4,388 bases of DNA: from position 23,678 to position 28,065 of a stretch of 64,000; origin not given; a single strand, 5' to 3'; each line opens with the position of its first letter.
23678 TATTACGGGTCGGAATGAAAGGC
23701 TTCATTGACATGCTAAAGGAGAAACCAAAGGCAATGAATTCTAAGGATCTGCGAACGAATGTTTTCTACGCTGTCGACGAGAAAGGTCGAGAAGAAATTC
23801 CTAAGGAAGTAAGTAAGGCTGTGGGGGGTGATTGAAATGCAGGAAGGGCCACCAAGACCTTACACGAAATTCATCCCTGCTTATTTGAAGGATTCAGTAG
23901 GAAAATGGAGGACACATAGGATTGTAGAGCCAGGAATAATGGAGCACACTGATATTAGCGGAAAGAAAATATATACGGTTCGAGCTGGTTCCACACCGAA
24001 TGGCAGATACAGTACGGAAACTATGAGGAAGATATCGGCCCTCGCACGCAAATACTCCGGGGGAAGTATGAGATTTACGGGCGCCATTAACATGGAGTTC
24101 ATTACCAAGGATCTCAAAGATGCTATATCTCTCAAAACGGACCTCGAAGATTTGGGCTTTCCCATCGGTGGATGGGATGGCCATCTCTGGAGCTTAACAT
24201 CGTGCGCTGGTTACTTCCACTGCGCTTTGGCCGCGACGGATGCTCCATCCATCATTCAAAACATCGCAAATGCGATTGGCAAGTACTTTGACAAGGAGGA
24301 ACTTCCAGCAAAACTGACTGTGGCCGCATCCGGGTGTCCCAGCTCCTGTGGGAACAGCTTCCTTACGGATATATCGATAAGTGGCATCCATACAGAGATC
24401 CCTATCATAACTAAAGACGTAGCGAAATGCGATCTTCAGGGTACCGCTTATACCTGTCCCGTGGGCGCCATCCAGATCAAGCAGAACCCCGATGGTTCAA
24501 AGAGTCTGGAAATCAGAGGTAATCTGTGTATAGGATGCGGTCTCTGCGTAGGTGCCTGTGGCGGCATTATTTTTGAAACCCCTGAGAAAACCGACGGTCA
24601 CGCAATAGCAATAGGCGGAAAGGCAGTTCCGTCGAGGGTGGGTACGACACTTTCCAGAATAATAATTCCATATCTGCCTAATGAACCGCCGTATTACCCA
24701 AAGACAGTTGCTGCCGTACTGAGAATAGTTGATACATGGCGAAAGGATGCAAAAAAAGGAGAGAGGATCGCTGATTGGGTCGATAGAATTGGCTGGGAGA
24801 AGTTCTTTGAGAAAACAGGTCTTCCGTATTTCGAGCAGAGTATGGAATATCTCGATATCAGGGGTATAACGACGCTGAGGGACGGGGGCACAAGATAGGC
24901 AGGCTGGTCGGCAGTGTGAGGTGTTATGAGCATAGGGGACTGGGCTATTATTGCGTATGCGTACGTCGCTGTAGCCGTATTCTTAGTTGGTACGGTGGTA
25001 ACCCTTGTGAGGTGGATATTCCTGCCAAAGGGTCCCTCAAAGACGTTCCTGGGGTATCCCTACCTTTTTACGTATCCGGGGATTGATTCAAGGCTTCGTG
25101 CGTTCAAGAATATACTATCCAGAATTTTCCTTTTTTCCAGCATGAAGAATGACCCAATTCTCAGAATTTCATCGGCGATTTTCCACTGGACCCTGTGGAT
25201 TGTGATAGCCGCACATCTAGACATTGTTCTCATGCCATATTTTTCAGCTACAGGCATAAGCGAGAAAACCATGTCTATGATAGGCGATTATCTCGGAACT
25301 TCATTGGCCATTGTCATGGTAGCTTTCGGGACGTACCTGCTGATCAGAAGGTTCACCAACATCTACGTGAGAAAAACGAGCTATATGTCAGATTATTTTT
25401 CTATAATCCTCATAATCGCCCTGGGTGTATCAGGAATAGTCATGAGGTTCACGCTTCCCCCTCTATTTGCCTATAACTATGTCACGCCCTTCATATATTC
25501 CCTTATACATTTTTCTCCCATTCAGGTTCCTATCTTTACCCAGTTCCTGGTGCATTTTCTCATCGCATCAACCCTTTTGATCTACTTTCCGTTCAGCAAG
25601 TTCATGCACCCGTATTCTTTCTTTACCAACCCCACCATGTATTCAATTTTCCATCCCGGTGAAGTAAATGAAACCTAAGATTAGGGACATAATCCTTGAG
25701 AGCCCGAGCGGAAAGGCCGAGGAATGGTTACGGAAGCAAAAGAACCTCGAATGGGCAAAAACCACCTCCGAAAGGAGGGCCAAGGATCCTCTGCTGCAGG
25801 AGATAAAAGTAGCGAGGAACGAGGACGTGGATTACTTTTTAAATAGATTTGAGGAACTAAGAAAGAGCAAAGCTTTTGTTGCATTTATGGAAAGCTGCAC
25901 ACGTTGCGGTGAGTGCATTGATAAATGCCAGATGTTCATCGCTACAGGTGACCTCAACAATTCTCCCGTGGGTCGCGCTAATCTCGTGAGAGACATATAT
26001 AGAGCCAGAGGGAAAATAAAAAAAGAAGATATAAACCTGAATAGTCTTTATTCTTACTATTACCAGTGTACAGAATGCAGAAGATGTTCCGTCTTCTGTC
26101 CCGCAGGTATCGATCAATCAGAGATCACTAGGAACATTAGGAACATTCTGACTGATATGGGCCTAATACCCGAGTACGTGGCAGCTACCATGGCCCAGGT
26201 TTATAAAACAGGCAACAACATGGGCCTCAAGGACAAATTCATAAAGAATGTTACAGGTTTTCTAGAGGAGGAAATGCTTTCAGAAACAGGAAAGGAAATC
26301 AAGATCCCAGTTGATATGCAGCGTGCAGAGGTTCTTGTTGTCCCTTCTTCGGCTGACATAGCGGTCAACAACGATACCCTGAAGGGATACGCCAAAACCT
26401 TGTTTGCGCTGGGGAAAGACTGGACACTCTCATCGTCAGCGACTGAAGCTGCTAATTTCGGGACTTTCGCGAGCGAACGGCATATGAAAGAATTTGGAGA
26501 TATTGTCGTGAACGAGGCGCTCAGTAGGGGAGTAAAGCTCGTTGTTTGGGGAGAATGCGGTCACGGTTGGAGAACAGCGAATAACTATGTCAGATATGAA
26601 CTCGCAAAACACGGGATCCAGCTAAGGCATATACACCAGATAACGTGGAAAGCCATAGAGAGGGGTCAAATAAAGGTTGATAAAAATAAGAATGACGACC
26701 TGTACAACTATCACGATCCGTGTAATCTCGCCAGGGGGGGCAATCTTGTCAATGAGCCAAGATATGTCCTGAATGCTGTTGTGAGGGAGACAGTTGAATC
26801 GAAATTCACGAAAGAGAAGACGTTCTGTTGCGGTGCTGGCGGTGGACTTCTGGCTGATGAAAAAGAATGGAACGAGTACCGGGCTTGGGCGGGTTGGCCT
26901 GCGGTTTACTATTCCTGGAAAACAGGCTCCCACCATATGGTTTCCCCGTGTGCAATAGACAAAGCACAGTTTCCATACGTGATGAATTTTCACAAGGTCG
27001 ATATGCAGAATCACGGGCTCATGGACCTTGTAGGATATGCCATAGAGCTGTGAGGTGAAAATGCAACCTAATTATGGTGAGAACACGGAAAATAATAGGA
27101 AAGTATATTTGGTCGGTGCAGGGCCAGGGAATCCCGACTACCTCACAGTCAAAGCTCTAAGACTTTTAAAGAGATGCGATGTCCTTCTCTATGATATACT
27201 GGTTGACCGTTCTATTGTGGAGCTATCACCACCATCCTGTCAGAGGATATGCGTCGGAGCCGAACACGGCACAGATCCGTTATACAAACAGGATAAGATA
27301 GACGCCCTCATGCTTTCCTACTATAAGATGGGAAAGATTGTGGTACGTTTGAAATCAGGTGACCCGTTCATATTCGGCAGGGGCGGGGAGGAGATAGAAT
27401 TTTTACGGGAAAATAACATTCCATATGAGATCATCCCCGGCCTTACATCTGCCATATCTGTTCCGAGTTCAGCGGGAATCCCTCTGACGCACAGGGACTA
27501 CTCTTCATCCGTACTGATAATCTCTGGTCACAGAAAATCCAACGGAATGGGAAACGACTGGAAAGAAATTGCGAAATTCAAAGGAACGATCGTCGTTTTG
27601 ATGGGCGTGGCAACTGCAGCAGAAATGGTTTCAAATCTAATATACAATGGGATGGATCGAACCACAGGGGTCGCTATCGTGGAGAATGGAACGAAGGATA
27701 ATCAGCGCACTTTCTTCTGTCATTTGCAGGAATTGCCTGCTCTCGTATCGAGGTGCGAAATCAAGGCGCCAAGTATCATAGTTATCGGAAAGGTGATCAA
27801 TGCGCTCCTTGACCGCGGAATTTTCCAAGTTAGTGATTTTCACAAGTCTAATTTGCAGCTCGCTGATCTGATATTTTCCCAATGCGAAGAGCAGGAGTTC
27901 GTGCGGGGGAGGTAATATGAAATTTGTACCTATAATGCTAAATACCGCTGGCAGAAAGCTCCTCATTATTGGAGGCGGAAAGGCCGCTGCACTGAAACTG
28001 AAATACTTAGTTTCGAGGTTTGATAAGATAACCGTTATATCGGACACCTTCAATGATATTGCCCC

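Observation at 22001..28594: Eight-gene dsrC-(Zn-ribbon)-dsrA-dsrB-dsrM-dsrK-cobA-sirC operon in a Thermoplasmatota-like archaeal background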

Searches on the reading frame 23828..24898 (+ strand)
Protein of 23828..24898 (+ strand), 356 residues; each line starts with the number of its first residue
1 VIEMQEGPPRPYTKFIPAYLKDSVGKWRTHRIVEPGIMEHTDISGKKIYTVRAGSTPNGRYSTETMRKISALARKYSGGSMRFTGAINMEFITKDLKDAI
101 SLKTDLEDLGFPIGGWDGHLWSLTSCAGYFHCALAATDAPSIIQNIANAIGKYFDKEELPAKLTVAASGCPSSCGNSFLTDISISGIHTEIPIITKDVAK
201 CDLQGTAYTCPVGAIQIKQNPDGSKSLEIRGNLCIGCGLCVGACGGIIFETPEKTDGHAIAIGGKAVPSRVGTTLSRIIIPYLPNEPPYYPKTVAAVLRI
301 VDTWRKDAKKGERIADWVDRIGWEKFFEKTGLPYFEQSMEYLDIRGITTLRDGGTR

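Call 4: search_protein_families(library=pfam, proteins=[window:23828-24898:+], max_evalue=0.01)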
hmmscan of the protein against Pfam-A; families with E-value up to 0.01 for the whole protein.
window:23828-24898:+ (356 aa): 5 families
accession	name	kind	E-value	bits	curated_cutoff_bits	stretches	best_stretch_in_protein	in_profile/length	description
PF01077.27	NIR_SIR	-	3e-26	92.2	27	1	120-331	5-151/158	Nitrite and sulphite reductase 4Fe-4S domain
PF03460.22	NIR_SIR_ferr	-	3.3e-09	36.8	24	1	44-106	5-66/69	Nitrite/Sulfite reductase ferredoxin-like half domain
PF12838.12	Fer4_7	-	3.1e-05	24.8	27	1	209-244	11-48/52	4Fe-4S dicluster domain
PF00037.32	Fer4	-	0.001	19.2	21.1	0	232-244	6-18/24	4Fe-4S binding domain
PF13187.11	Fer4_9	-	0.0047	17.4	27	0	209-244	11-47/52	4Fe-4S dicluster domain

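Call 17: search_protein_families(library=ncbifam, proteins=[window:23828-24898:+], max_evalue=0.001)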
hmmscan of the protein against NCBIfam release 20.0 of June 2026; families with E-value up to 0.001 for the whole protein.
window:23828-24898:+ (356 aa): 13 families
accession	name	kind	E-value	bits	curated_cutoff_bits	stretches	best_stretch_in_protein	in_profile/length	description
TIGR02066.1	dsrB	equivalog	1.2e-95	320.4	341.5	1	21-340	3-321/341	dissimilatory-type sulfite reductase subunit beta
TIGR02064.1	dsrA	equivalog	4.6e-31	108.1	392.85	1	45-333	78-369/402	dissimilatory-type sulfite reductase subunit alpha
NF007126.0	PRK09567.1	equivalog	1.1e-10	40.3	523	1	56-190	381-511/595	NirA family protein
NF007125.0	PRK09566.1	equivalog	3.6e-10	38.9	594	1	56-190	328-458/513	ferredoxin--nitrite reductase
NF010029.0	PRK13504.1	equivalog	1.4e-08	33.5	457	1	64-187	378-502/575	NADPH-dependent assimilatory sulfite reductase hemoprotein subunit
TIGR02912.1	sulfite_red_C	equivalog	1.8e-08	33.8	324.1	1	122-327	102-293/314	sulfite reductase subunit C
TIGR02374.1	nitri_red_nirB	equivalog_domain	7.3e-08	31.3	578.35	1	56-187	566-693/794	nitrite reductase large subunit NirB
TIGR02435.1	CobG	equivalog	9e-06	24.9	234.8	1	57-185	262-382/388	precorrin-3B synthase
TIGR02041.1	CysI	equivalog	2.2e-05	23.2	756.55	0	125-186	416-478/541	assimilatory sulfite reductase (NADPH) hemoprotein subunit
TIGR02042.1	sir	equivalog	8e-05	20.9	731.5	0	125-186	447-509/581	sulfite reductase, ferredoxin dependent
NF041778.1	hetero_SS_HdrA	equivalog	8.3e-05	20.6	1400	1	164-245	555-629/771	ferredoxin:CoB-CoM heterodisulfide reductase subunit HdrA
NF042987.1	OGOR_delta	exception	0.00023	21.3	125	0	227-253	26-52/89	2-oxoglutarate ferredoxin oxidoreductase subunit delta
NF007382.0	PRK09898.1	equivalog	0.00038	20.1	213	1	186-247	111-169/208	ferredoxin-like protein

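Call 49: search_solved_structures(query=window:23828-24898:+, max_evalue=0.00001)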
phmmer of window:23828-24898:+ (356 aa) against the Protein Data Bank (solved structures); distinct sequences matched with E-value up to 0.00001: 13.
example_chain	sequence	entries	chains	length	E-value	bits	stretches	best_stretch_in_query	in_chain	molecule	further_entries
3mm5_B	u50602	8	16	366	2e-64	221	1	7-338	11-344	Sulfite reductase, dissimilatory-type subunit beta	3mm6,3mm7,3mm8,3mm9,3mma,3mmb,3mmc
3or2_B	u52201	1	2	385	5.1e-59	203.2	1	8-337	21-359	Sulfite redcutase subunit beta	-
3or1_B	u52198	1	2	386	5.1e-59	203.2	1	8-337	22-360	Sulfite reductase beta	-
2v4j_B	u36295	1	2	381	7.3e-58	199.4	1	8-336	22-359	SULFITE REDUCTASE, DISSIMILATORY-TYPE SUBUNIT BETA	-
2xsj_B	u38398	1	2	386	1e-56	195.6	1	8-334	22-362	SULFITE REDUCTASE BETA SUBUNIT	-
7npa_A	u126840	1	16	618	1.8e-16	63.2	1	48-329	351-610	Coenzyme F420-dependent sulfite reductase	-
3mm5_A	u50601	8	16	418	1.9e-15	59.8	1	48-331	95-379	Sulfite reductase, dissimilatory-type subunit alpha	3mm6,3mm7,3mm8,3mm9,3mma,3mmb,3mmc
9tn7_A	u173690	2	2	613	2.8e-15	59.3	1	49-269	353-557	Coenzyme F420 hydrogenase/dehydrogenase beta subunit domain protein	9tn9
7np8_A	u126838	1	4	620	1.4e-14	57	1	48-329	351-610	Coenzyme F420-dependent sulfite reductase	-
3or2_A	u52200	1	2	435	6.5e-11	44.9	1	108-335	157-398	Sulfite redcutase subunit alpha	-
3or1_A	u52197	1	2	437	6.7e-11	44.9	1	108-335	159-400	Sulfite reductase alpha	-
2v4j_A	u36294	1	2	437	4.9e-10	42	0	221-333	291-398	SULFITE REDUCTASE, DISSIMILATORY-TYPE SUBUNIT ALPHA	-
2xsj_A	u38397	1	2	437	5.2e-08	35.4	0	223-335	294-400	SULFITE REDUCTASE ALPHA SUBUNIT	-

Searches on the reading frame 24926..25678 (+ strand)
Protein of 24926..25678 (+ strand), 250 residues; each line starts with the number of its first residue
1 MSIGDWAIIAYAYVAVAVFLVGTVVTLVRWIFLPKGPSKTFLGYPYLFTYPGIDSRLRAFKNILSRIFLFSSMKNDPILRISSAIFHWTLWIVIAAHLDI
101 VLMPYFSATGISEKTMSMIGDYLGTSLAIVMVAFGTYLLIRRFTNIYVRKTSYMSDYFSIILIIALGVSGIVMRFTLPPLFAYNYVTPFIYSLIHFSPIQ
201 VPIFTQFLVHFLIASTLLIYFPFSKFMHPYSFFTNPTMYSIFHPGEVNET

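Call 4: search_protein_families(library=pfam, proteins=[window:24926-25678:+], max_evalue=0.01)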
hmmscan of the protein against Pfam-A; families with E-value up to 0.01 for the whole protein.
window:24926-25678:+ (250 aa): 1 family
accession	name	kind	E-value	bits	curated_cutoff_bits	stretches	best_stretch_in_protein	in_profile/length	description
PF02665.19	Nitrate_red_gam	-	5.7e-19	69.1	22.9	1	71-232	36-202/217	Nitrate reductase gamma subunit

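Call 17: search_protein_families(library=ncbifam, proteins=[window:24926-25678:+], max_evalue=0.001)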
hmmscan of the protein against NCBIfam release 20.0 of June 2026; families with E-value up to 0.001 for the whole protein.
window:24926-25678:+ (250 aa): 4 families
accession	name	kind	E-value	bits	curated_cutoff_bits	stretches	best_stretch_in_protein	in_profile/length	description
NF038037.1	cytob_DsrM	equivalog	4.6e-19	68.7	300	1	76-237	113-275/320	sulfate reduction electron transfer complex DsrMKJOP subunit DsrM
TIGR00351.1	narI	equivalog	2e-11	44.2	105.55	1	72-232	41-209/225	respiratory nitrate reductase subunit gamma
NF045723.1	memb_anch_TmcC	equivalog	5e-08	32.7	240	1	11-173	11-162/218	TmcC family electron transfer complex membrane anchor subunit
NF045716.1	sulf_resp_HmcE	equivalog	0.00017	21.3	275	1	12-176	10-167/226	sulfate respiration complex protein HmcE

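Call 52: search_solved_structures(query=window:24926-25678:+, max_evalue=0.01)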
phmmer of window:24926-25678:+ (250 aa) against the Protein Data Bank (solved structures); distinct sequences matched with E-value up to 0.01: 0.

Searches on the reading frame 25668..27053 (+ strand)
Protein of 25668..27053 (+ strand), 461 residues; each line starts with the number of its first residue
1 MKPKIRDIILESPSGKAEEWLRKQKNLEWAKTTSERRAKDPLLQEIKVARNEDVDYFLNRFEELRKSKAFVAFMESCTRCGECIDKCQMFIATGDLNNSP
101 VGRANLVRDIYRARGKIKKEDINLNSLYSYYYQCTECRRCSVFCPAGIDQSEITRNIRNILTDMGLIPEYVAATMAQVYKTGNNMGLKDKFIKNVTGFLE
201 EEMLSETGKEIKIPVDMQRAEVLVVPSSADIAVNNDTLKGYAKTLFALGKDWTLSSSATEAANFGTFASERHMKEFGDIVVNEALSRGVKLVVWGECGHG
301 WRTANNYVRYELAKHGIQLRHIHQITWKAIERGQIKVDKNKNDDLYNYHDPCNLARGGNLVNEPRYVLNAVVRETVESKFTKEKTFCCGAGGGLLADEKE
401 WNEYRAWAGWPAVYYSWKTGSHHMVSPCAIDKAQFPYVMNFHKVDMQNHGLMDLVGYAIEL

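Call 4: search_protein_families(library=pfam, proteins=[window:25668-27053:+], max_evalue=0.01)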
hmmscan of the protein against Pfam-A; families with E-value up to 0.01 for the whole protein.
window:25668-27053:+ (461 aa): 11 families
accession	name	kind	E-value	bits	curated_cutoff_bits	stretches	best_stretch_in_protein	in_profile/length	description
PF13183.11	Fer4_8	-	3.2e-11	44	27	1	74-148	2-68/68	4Fe-4S dicluster domain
PF13534.11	Fer4_17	-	1.1e-08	36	22.2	1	76-149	1-61/61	4Fe-4S dicluster domain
PF13237.11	Fer4_10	-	4.7e-08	33.3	25.5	1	133-156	8-33/53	4Fe-4S dicluster domain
PF13187.11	Fer4_9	-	6.5e-08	32.9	27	1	64-89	34-49/52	4Fe-4S dicluster domain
PF02754.22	CCG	-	8.8e-06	26.2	20.6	1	346-399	1-52/85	Cysteine-rich domain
PF12838.12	Fer4_7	-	0.00082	20.2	27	1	76-148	1-52/52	4Fe-4S dicluster domain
PF12797.12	Fer4_2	-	0.0011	19.3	24.5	0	133-146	9-22/22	4Fe-4S binding domain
PF00037.32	Fer4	-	0.0014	18.8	21.1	0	74-87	5-18/24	4Fe-4S binding domain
PF13746.11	Fer4_18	-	0.0018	18.9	27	0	132-149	59-76/114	4Fe-4S dicluster domain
PF12800.12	Fer4_4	-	0.0027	18.4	24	0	75-89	2-16/17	4Fe-4S binding domain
PF17179.9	Fer4_22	-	0.0046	18.2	27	0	131-148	78-95/95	4Fe-4S dicluster domain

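Call 17: search_protein_families(library=ncbifam, proteins=[window:25668-27053:+], max_evalue=0.001)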
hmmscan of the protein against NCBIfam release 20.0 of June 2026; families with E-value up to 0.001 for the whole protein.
window:25668-27053:+ (461 aa): 15 families
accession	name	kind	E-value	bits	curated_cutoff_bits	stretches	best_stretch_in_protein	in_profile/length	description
NF045796.1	DsrK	equivalog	2.8e-97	326.2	400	1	58-458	32-434/453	sulfate reduction electron transfer complex DsrMKJOP subunit DsrK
NF045724.1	ferredox_TmcB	equivalog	1.7e-51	175.2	735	1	50-455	16-424/430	electron transfer complex ferredoxin TmcB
NF045711.1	sulf_resp_HmcF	equivalog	7.7e-41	140.3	750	1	53-429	39-419/457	sulfate respiration complex iron-sulfur protein HmcF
NF004898.0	PRK06259.1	equivalog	3.8e-17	62.1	385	2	339-400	372-431/488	fumarate reductase (CoM/CoB) subunit TfrB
NF045670.1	quin_L_LdhH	equivalog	3.2e-11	42.2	800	2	334-393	590-646/706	L-lactate dehydrogenase (quinone) large subunit LdhH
NF045663.1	diclust_near_Sec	equivalog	6.9e-11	41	530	2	325-399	514-589/759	pyridine nucleotide-disulfide oxidoreductase/dicluster-binding protein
NF008434.0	PRK11274.1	equivalog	1.4e-10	40.7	333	1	65-159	13-100/409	glycolate oxidase subunit GlcF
NF009226.0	PRK12576.1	equivalog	1.9e-07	30.8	344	1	75-171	154-236/317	succinate dehydrogenase/fumarate reductase iron-sulfur subunit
NF004616.0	PRK05950.1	subfamily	3.8e-07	29.5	228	1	73-162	145-234/238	succinate dehydrogenase iron-sulfur subunit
TIGR03290.1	CoB_CoM_SS_C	equivalog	1.8e-06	28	160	1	75-193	2-107/144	CoB--CoM heterodisulfide reductase subunit C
TIGR00384.1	dhsB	subfamily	1.8e-06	27.5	88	1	58-152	127-216/222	succinate dehydrogenase and fumarate reductase iron-sulfur protein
NF008369.0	PRK11168.1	equivalog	9.8e-06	24.7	278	0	74-159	10-85/401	anaerobic glycerol-3-phosphate dehydrogenase subunit C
TIGR00273.1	TIGR00273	equivalog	2.5e-05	23.4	444.8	1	76-202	294-413/432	LutB/LldF family L-lactate oxidation iron-sulfur protein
NF038196.1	ferrodoxin_EFR1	subfamily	0.00042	20.4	75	0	53-89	162-198/242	EFR1 family ferrodoxin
TIGR04105.1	FeFe_hydrog_B1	subfamily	0.00061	18.6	450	0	74-181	141-239/462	monomeric [FeFe] hydrogenase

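Call 51: search_solved_structures(query=window:25668-27053:+, max_evalue=0.001)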
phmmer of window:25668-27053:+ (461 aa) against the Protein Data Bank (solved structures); distinct sequences matched with E-value up to 0.001: 2.
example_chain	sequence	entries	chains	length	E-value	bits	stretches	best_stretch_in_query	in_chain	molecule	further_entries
9ojn_A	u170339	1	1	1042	2.1e-06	29.8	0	335-395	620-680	Iron-sulfur-binding reductase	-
9sfi_E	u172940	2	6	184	7e-05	24.8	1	71-191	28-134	H(2)/formate:CoB-CoM heterodisulfide,ferredoxin reductase subunit C2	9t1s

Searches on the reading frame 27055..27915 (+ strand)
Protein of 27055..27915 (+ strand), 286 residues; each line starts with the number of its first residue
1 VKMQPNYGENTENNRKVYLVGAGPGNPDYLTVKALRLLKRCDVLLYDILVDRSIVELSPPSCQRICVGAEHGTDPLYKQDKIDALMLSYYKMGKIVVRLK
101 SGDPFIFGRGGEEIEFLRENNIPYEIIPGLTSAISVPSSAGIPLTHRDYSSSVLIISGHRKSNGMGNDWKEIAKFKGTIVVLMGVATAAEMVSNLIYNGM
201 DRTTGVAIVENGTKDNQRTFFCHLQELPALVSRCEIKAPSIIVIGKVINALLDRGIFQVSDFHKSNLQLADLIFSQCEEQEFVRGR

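Call 4: search_protein_families(library=pfam, proteins=[window:27055-27915:+], max_evalue=0.01)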
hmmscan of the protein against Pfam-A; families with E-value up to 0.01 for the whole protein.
window:27055-27915:+ (286 aa): 1 family
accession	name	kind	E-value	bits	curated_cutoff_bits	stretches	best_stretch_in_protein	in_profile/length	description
PF00590.25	TP_methylase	-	5.9e-48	164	27.8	1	16-227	1-211/212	Tetrapyrrole (Corrin/Porphyrin) Methylases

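Call 63: search_protein_families(library=ncbifam, proteins=[window:27055-27915:+], max_evalue=0.00001)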
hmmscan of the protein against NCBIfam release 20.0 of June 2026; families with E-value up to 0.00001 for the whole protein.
window:27055-27915:+ (286 aa): 22 families
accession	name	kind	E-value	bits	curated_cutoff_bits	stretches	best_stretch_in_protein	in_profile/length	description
NF007922.1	PRK10637.1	equivalog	3.5e-86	289.9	400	1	11-248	213-449/450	siroheme synthase CysG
TIGR01469.1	cobA_cysG_Cterm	equivalog_domain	3.2e-84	282.4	185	1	16-249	2-235/238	uroporphyrinogen-III C-methyltransferase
NF004790.0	PRK06136.1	subfamily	6.4e-81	271.6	198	1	15-250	4-239/250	uroporphyrinogen-III C-methyltransferase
NF005524.0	PRK07168.1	equivalog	4.6e-55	187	603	1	14-249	2-236/474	uroporphyrin-III C-methyltransferase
TIGR01465.1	cobM_cbiF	equivalog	8.3e-41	139.9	259.65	1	17-250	1-229/247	precorrin-4 C(11)-methyltransferase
NF012017.0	PRK15473.1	equivalog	3.9e-29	101.7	408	1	12-249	5-237/257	cobalt-precorrin-4 methyltransferase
TIGR01467.1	cobI_cbiL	equivalog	2.5e-14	53.3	163.25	1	16-217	2-206/230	precorrin-2 C(20)-methyltransferase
NF004647.0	PRK05990.1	equivalog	6e-13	48.8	271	0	15-46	6-37/245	precorrin-2 C(20)-methyltransferase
TIGR01466.1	cobJ_cbiH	equivalog_domain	1.1e-10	41.5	246.35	1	17-149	1-126/239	precorrin-3B C(17)-methyltransferase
NF004058.0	PRK05576.1-1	equivalog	5.2e-10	39.2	239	0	16-45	3-32/221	cobalt-factor II C(20)-methyltransferase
NF004423.0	PRK05765.1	equivalog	5.9e-10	39.1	332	1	15-146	3-128/247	precorrin-3B C(17)-methyltransferase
NF004062.0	PRK05576.1-5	equivalog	1.2e-09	37.9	194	1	16-183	2-165/219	cobalt-factor II C(20)-methyltransferase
TIGR02467.1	CbiE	equivalog_domain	1.2e-09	37.9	92.9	0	90-229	61-193/204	precorrin-6y C5,15-methyltransferase (decarboxylating) subunit CbiE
NF004459.0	PRK05787.2-2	equivalog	2.8e-09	36.9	298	1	16-227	3-196/210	cobalt-precorrin-7 (C(5))-methyltransferase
NF004614.0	PRK05948.1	equivalog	6.8e-09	35.5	251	0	17-45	8-36/242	precorrin-2 C(20)-methyltransferase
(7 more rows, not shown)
